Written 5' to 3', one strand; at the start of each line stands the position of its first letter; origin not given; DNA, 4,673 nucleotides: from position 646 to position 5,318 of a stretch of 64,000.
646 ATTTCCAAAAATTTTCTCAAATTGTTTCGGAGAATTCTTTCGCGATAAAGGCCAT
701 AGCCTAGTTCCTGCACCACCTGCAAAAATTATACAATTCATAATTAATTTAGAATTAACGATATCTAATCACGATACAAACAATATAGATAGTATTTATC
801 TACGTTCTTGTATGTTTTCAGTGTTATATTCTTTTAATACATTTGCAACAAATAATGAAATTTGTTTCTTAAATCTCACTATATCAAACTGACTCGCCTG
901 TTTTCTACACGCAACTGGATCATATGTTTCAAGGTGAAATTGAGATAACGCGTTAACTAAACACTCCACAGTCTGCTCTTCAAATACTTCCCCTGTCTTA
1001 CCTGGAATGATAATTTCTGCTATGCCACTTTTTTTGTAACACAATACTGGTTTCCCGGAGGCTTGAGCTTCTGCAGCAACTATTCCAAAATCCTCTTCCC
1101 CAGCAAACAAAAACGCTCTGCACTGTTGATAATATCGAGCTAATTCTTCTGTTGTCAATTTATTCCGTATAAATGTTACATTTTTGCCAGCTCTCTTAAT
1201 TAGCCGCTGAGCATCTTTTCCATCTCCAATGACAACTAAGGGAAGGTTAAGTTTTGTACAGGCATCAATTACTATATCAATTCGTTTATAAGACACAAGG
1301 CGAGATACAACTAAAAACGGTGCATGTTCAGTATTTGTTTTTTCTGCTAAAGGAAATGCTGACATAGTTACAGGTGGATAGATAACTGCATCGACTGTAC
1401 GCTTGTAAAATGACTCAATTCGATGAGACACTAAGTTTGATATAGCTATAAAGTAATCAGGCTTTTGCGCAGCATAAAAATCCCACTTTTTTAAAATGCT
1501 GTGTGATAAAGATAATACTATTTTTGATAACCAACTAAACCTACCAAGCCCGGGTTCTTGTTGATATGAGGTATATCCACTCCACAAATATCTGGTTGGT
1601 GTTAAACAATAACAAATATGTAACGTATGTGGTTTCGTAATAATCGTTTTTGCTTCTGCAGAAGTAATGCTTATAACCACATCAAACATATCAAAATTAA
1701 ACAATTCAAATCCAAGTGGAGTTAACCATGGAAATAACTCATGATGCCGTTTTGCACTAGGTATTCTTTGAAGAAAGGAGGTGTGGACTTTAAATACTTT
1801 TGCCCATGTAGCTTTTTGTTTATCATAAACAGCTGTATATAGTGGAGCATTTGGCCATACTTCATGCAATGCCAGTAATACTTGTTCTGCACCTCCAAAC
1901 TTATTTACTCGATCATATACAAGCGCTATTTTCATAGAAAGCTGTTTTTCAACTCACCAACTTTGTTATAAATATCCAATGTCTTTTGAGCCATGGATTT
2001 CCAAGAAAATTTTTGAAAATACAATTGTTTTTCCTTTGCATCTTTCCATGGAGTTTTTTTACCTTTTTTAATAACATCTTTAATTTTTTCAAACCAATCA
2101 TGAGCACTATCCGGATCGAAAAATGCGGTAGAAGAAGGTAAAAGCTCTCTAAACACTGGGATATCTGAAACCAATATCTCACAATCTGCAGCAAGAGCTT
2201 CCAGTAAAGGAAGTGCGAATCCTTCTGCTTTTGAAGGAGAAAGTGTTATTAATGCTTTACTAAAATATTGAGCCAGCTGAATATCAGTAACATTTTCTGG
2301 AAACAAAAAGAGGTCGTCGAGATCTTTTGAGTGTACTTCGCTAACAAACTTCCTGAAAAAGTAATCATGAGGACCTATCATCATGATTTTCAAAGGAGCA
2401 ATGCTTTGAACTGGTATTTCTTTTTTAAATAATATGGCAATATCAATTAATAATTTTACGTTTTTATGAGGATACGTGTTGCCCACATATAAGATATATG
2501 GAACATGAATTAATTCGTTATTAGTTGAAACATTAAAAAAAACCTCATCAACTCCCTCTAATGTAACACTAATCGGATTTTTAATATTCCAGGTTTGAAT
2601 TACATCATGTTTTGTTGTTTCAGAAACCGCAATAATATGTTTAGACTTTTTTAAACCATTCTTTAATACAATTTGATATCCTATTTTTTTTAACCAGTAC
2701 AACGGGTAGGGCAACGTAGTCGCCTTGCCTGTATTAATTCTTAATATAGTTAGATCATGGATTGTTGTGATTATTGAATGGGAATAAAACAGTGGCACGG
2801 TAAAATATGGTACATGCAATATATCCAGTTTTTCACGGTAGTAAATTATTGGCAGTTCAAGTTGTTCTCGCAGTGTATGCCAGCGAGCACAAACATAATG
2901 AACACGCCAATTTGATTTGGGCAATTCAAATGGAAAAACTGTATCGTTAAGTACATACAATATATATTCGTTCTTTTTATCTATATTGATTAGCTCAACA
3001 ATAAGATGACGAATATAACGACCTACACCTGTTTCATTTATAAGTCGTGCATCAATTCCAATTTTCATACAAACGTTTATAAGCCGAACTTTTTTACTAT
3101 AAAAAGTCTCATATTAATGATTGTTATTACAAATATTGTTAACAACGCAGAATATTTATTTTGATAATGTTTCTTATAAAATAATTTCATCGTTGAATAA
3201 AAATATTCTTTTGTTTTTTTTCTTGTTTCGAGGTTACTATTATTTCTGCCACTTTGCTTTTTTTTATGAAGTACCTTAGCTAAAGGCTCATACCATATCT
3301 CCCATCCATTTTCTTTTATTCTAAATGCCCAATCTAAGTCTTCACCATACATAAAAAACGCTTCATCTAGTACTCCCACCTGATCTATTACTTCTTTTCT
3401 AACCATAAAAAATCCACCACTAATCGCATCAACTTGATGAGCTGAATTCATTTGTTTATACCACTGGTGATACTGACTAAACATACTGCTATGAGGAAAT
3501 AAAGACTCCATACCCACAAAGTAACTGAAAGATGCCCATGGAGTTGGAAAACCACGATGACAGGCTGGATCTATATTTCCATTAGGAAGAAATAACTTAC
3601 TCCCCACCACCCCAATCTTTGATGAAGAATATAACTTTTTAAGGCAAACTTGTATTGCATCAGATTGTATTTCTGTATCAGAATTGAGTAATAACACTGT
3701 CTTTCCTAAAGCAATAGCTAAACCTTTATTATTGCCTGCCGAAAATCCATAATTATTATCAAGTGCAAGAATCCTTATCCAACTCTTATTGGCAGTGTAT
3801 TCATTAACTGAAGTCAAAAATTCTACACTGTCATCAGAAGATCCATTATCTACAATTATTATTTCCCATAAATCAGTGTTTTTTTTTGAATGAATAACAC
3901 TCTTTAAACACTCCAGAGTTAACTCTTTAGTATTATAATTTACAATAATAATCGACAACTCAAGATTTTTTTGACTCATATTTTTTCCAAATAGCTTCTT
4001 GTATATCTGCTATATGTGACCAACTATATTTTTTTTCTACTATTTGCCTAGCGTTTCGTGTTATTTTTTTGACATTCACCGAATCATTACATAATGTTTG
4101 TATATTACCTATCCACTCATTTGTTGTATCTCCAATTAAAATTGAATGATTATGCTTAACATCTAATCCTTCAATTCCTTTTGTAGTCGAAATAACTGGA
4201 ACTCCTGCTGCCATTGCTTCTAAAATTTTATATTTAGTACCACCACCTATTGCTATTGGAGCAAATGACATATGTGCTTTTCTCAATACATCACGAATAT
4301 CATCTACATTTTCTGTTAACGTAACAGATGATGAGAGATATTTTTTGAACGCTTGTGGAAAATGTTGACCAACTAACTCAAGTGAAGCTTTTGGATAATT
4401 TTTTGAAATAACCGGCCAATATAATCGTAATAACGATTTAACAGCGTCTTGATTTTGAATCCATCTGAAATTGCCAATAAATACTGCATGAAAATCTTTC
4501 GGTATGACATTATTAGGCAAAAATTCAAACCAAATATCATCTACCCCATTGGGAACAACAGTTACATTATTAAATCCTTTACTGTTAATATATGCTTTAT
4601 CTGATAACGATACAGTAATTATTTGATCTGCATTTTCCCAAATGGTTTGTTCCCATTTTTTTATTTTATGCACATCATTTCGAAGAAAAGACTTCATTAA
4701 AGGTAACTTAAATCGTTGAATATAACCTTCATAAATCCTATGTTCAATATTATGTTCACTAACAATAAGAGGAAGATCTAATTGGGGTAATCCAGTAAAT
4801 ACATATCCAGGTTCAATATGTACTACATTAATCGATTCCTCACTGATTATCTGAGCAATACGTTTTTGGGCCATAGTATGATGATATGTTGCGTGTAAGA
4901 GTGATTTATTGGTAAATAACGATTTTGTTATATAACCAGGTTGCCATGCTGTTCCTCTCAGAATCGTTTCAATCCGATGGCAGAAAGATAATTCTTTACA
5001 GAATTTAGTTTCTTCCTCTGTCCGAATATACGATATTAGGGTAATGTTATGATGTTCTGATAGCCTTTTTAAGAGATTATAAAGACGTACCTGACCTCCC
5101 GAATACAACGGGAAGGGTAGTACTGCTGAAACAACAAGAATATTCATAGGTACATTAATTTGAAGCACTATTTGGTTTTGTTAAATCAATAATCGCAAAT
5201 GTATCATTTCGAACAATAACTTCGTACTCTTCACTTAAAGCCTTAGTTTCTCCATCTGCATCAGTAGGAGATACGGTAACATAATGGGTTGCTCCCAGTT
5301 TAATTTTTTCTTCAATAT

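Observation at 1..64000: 64-kb contiguous glycosylation island with about 17 cytoplasmic GTs and at least 15 GT-C-type membrane glycosyltransferases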

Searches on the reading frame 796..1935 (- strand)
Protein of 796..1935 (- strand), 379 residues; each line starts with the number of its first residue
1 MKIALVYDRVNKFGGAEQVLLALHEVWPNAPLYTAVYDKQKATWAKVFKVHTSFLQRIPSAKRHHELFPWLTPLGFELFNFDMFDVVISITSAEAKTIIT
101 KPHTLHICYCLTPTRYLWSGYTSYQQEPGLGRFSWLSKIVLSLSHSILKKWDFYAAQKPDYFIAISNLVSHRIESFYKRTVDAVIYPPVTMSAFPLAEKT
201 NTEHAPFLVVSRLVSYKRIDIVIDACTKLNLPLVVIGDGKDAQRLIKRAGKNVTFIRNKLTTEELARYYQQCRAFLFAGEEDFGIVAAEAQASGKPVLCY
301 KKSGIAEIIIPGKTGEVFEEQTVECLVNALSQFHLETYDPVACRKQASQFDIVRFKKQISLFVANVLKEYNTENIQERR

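Call 8: search_protein_families(library=pfam, proteins=[window:796-1935:-], max_evalue=0.001)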
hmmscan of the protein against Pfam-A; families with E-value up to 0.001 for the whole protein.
window:796-1935:- (379 aa): 3 families
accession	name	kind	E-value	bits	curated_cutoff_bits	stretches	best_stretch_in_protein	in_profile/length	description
PF00534.26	Glycos_transf_1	-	5.9e-25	88.2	26.4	1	201-347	12-169/172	Glycosyl transferases group 1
PF13692.12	Glyco_trans_1_4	-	3e-18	66.9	27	1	207-332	4-138/142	Glycosyl transferases group 1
PF20706.3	GT4-conflict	-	3.8e-07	29.9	26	1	201-312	194-321/385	Family 4 Glycosyltransferase in conflict systems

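Call 59: find_encoding_contigs(protein=window:796-1935:-, flank=10000, max_places=3)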
Protein window:796-1935:- (379 aa): 14 contigs read that carry it; 3 places shown.
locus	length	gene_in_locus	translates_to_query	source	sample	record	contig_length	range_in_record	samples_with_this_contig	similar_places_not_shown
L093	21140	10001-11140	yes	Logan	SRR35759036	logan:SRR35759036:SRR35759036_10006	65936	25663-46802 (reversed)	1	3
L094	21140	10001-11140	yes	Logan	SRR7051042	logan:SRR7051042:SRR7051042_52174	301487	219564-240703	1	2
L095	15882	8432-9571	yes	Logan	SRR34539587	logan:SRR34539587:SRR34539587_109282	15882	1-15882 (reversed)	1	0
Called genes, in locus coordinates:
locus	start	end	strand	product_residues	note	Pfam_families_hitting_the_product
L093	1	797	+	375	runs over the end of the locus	PF13439:Glyco_transf_4 (weak), PF20706:GT4-conflict, PF00534:Glycos_transf_1, PF13692:Glyco_trans_1_4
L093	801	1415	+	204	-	PF25087:GMPPB_C (faint), PF00132:Hexapep, PF14602:Hexapep_2 (weak)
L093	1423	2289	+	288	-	PF00535:Glycos_transf_2, PF13641:Glyco_tranf_2_3, PF10111:Glyco_tranf_2_2 (weak)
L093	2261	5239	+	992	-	-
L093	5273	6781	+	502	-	PF13231:PMT_2 (weak)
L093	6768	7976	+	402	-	PF13439:Glyco_transf_4, PF00534:Glycos_transf_1 (weak), PF13692:Glyco_trans_1_4, PF13524:Glyco_trans_1_2 (weak)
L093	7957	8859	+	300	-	PF00535:Glycos_transf_2, PF10111:Glyco_tranf_2_2 (faint), PF13641:Glyco_tranf_2_3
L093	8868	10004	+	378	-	PF13439:Glyco_transf_4, PF00534:Glycos_transf_1, PF13692:Glyco_trans_1_4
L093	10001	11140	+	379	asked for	PF20706:GT4-conflict (weak), PF00534:Glycos_transf_1, PF13692:Glyco_trans_1_4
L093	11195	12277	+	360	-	PF00483:NTP_transferase, PF12804:NTP_transf_3, PF22640:ManC_GMP_beta-helix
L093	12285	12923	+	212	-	PF02397:Bac_transf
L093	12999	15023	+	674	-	PF13196:DUF4012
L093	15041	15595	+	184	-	PF11967:RecO_N, PF02565:RecO_C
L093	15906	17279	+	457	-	PF28494:GlyRS_ins_1 (faint), PF00587:tRNA-synt_2b, PF03129:HGTP_anticodon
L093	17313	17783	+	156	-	-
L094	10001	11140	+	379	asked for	PF20706:GT4-conflict (weak), PF00534:Glycos_transf_1, PF13692:Glyco_trans_1_4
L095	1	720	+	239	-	?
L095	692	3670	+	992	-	-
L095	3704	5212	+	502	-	PF13231:PMT_2 (weak)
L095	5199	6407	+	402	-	PF13439:Glyco_transf_4, PF00534:Glycos_transf_1 (weak), PF13692:Glyco_trans_1_4, PF13524:Glyco_trans_1_2 (weak)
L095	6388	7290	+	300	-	PF00535:Glycos_transf_2, PF10111:Glyco_tranf_2_2 (faint), PF13641:Glyco_tranf_2_3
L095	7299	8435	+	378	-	PF13439:Glyco_transf_4, PF00534:Glycos_transf_1, PF13692:Glyco_trans_1_4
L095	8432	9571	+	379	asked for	PF20706:GT4-conflict (weak), PF00534:Glycos_transf_1, PF13692:Glyco_trans_1_4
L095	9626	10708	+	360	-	PF00483:NTP_transferase, PF12804:NTP_transf_3, PF22640:ManC_GMP_beta-helix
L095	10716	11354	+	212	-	PF02397:Bac_transf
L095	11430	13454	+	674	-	PF13196:DUF4012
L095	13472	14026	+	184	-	PF11967:RecO_N, PF02565:RecO_C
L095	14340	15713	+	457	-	PF28494:GlyRS_ins_1 (faint), PF00587:tRNA-synt_2b, PF03129:HGTP_anticodon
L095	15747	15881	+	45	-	?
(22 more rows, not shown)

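Call 68: search_protein_families(library=pfam, proteins=[L095:9626-10708:+, L095:10716-11354:+, L095:11430-13454:+], max_evalue=0.01)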
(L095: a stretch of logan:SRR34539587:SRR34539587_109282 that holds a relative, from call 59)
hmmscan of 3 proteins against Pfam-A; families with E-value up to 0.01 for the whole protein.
L095:9626-10708:+ (360 aa): 3 families
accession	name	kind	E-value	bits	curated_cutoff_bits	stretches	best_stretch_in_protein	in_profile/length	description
PF00483.29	NTP_transferase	-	3.2e-21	76.5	21.2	1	4-287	3-241/245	Nucleotidyl transferase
PF22640.1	ManC_GMP_beta-helix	-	1.1e-08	35.3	27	1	296-351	1-55/55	MannoseP isomerase/GMP-like beta-helix domain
PF12804.13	NTP_transf_3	-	7.9e-08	33.1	27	1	3-128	1-112/160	MobA-like NTP transferase domain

L095:10716-11354:+ (212 aa): 1 family
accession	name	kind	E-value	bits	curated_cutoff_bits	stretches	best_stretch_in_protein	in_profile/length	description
PF02397.22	Bac_transf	-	1.8e-60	204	27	1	7-206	1-178/179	Bacterial sugar transferase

L095:11430-13454:+ (674 aa): 2 families
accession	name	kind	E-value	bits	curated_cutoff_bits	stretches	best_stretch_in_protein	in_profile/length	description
PF13196.11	DUF4012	-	6.5e-28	98.5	28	1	263-394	3-134/144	Protein of unknown function (DUF4012)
PF17561.7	TssO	-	0.0016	19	29.2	0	185-238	47-99/148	Type VI secretion system, TssO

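Call 103: search_protein_families(library=ncbifam, proteins=[window:796-1935:-, L095:10716-11354:+], max_evalue=1e-12)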
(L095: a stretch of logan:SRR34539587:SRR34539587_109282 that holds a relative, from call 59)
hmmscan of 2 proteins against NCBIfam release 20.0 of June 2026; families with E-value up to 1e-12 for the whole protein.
window:796-1935:- (379 aa): 1 family
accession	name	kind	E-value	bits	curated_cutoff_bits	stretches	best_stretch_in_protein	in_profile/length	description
NF053787.1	GlcN_PG_synth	equivalog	7.5e-14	51.3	480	1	209-370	202-356/361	N-acetylglucosaminyl phosphatidylglycerol synthase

L095:10716-11354:+ (212 aa): 10 families
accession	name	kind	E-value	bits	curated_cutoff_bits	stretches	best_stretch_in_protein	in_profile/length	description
TIGR03025.1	EPS_sugtrans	subfamily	3.2e-74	250.8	295.55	1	3-211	254-444/445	exopolysaccharide biosynthesis polyprenyl glycosylphosphotransferase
TIGR03022.1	WbaP_sugtrans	subfamily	6.4e-72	243.2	403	1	5-211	257-455/456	undecaprenyl-phosphate galactose phosphotransferase WbaP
NF052601.1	undeca_RfbP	equivalog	7.9e-62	208.7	330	1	5-203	43-233/244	undecaprenyl-phosphate galactose phosphotransferase family protein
TIGR03023.1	WcaJ_sugtrans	equivalog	3.4e-59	201.3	410.75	1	3-211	259-452/453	undecaprenyl-phosphate glucose phosphotransferase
NF041877.1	EPS_EpsZ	equivalog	5.6e-53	180.2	800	1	4-211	263-458/459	exopolysaccharide biosynthesis polyisoprenyl-phosphate hexose-1-phosphate transferase EpsZ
NF011751.0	PRK15204.1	equivalog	5.6e-50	170.3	907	1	6-210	279-474/476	undecaprenyl-phosphate galactose phosphotransferase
TIGR03013.1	EpsB_2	subfamily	3.1e-45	155.1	393.35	1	5-211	253-442/443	TIGR03013 family XrtA/PEP-CTERM system glycosyltransferase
NF007518.0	PRK10124.1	equivalog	1e-34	120.1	684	1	5-199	272-451/464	undecaprenyl-phosphate glucose phosphotransferase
NF050817.1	PolSacchBiosHfsE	equivalog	1.1e-32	113.4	750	1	5-200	270-454/467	polysaccharide biosynthesis protein HfsE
NF045514.1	glycotran_HepC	equivalog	5.2e-27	94.5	140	1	5-132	115-212/220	heterocyst development glycosyltransferase HepC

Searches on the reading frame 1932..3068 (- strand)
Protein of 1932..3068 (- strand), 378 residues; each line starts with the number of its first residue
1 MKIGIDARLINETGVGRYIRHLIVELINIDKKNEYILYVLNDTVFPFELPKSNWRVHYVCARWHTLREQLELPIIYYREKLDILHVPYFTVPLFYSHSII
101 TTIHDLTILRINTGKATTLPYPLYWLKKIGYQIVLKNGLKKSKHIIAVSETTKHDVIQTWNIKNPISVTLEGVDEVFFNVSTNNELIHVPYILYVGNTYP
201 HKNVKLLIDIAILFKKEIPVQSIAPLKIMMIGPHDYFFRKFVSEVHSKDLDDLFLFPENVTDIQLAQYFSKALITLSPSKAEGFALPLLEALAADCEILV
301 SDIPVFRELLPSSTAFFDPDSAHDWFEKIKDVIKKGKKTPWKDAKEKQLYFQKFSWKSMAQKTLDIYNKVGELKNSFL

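Call 8: search_protein_families(library=pfam, proteins=[window:1932-3068:-], max_evalue=0.001)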
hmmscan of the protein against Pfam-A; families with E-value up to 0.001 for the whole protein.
window:1932-3068:- (378 aa): 3 families
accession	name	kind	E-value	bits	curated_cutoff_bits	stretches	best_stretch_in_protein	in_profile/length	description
PF00534.26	Glycos_transf_1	-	1.7e-17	63.9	26.4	1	190-338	16-161/172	Glycosyl transferases group 1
PF13692.12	Glyco_trans_1_4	-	3.2e-13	50.6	27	1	190-334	2-141/142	Glycosyl transferases group 1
PF13439.12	Glyco_transf_4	-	2.1e-09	38.1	28.5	1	14-174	3-167/170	Glycosyltransferase Family 4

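Call 103: search_protein_families(library=ncbifam, proteins=[window:1932-3068:-], max_evalue=1e-12)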
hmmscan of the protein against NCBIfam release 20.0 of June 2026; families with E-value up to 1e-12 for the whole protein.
window:1932-3068:- (378 aa): 2 families
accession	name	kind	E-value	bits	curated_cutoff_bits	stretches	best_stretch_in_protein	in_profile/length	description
NF041010.1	glycosy_Agl16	equivalog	3.3e-14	52.5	575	1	76-369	69-350/352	glycosylation protein Agl16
TIGR04047.1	MSMEG_0565_glyc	hypoth_equivalog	1.8e-13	50.4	259.85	1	139-368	136-372/373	MSMEG_0565 family glycosyltransferase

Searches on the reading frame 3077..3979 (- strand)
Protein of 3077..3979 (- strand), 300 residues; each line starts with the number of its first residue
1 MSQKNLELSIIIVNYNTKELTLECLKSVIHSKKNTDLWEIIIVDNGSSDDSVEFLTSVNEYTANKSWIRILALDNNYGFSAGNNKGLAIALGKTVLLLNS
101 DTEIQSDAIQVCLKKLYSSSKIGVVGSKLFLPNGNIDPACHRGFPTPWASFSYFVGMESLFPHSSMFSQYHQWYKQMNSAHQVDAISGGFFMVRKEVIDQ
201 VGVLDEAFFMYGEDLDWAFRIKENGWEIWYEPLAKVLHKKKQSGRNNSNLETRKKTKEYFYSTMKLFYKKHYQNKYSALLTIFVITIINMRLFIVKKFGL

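Call 8: search_protein_families(library=pfam, proteins=[window:3077-3979:-], max_evalue=0.001)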
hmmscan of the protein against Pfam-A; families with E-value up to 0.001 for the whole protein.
window:3077-3979:- (300 aa): 4 families
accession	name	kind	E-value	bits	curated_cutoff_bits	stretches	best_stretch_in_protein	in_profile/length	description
PF00535.33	Glycos_transf_2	-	6.4e-24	85.2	23.3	1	9-170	1-155/168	Glycosyl transferase family 2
PF13641.12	Glyco_tranf_2_3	-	8.5e-16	59.1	27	1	8-243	3-216/230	Glycosyltransferase like family 2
PF10111.15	Glyco_tranf_2_2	-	2.4e-05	24.4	27.3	1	35-114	27-104/276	Glycosyltransferase like family 2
PF13632.12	Glyco_trans_2_3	-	3.7e-05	24.1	27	1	167-272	52-137/198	Glycosyl transferase family group 2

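Call 18: search_protein_families(library=ncbifam, proteins=[window:3077-3979:-], max_evalue=0.00001)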
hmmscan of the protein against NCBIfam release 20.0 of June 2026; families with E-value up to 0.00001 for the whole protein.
window:3077-3979:- (300 aa): 20 families
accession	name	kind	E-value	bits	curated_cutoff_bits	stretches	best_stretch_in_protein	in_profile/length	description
NF041875.1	EPS_EpsD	equivalog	1.7e-19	70.4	370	1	8-243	1-211/325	exopolysaccharide biosynthesis glycosyltransferase EpsD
TIGR03937.1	PgaC_IcaA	equivalog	1.1e-18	67.5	422.3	1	6-125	45-159/407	poly-beta-1,6-N-acetyl-D-glucosamine synthase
TIGR03965.1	mycofact_glyco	equivalog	1.7e-18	66.8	280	2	7-126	75-188/467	mycofactocin biosynthesis glycosyltransferase MftF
NF038302.1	EPS_HpsE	equivalog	3.9e-16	58.9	300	1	7-129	2-124/307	hormogonium polysaccharide biosynthesis glycosyltransferase HpsE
TIGR01556.1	rhamnosyltran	subfamily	5.6e-15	55.3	200.55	2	14-130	2-113/281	rhamnosyltransferase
NF007482.0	PRK10073.1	equivalog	6.4e-15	55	423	1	1-107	1-101/334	glycosyltransferase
TIGR03111.1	glyc2_xrt_Gpos1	hypoth_equivalog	1.1e-13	50.8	363.95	1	7-223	50-250/439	TIGR03111 family XrtG-associated glycosyltransferase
NF038299.1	EPS_HpsN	equivalog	3.7e-13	49.1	425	1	8-273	3-248/317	hormogonium polysaccharide biosynthesis glycosyltransferase HpsN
NF047683.1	TeichurnBiosyTuaG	equivalog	4.6e-12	46.1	400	1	1-111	1-106/252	teichuronic acid biosynthesis protein TuaG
TIGR04283.1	glyco_like_mftF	equivalog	3.8e-09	36.4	182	1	8-175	1-155/221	TIGR04283 family arsenosugar biosynthesis glycosyltransferase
NF007986.1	PRK10714.1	equivalog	5.7e-09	35.4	529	1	7-109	7-108/316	undecaprenyl-phosphate 4-deoxy-4-formamido-L-arabinose transferase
NF050050.1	ProtGlycPglI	equivalog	6.2e-09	35.7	500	1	7-117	3-109/306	GalNAc(5)-diNAcBac-PP-undecaprenol beta-1,3-glucosyltransferase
TIGR04009.1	wcaE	equivalog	9.4e-09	34.9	369.2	1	8-127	3-118/248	colanic acid biosynthesis glycosyltransferase WcaE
TIGR04242.1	nodulat_NodC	equivalog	4e-08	32.6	550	1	8-127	50-166/395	chitooligosaccharide synthase NodC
NF050819.1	PolSacchBiosHfsG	equivalog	1.1e-07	31.3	500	0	33-103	34-103/302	polysaccharide biosynthesis protein HfsG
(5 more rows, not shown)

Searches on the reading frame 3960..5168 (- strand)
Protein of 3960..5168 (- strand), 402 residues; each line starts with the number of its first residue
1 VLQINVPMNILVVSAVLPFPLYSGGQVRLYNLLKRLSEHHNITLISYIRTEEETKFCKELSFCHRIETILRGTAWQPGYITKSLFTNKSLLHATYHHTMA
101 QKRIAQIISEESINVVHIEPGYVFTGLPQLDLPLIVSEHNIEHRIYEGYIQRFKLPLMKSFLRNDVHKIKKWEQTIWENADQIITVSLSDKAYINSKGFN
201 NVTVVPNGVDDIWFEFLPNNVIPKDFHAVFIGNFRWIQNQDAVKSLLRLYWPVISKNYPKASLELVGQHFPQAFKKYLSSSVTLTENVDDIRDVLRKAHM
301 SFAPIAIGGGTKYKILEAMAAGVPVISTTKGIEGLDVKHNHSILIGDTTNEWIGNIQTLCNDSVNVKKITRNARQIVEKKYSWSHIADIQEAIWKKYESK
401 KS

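Call 8: search_protein_families(library=pfam, proteins=[window:3960-5168:-], max_evalue=0.001)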
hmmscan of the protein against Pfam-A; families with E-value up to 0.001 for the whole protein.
window:3960-5168:- (402 aa): 4 families
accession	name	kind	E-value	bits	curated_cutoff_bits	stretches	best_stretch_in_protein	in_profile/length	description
PF13692.12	Glyco_trans_1_4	-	1.8e-18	67.6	27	1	228-362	4-142/142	Glycosyl transferases group 1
PF13439.12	Glyco_transf_4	-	3.7e-12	47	28.5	1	23-210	2-167/170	Glycosyltransferase Family 4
PF00534.26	Glycos_transf_1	-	5e-07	29.9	26.4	1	223-375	13-171/172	Glycosyl transferases group 1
PF13524.12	Glyco_trans_1_2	-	4.4e-06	27.1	25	1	260-388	14-140/144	Glycosyl transferase-like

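Call 103: search_protein_families(library=ncbifam, proteins=[window:3960-5168:-], max_evalue=1e-12)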
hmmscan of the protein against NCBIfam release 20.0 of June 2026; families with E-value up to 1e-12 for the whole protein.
window:3960-5168:- (402 aa): 1 family
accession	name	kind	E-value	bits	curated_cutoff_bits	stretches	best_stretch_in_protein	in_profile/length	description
TIGR03087.1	stp1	hypoth_equivalog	8.3e-50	170.1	316.65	1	10-389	1-390/397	TIGR03087 family PEP-CTERM/XrtA system glycosyltransferase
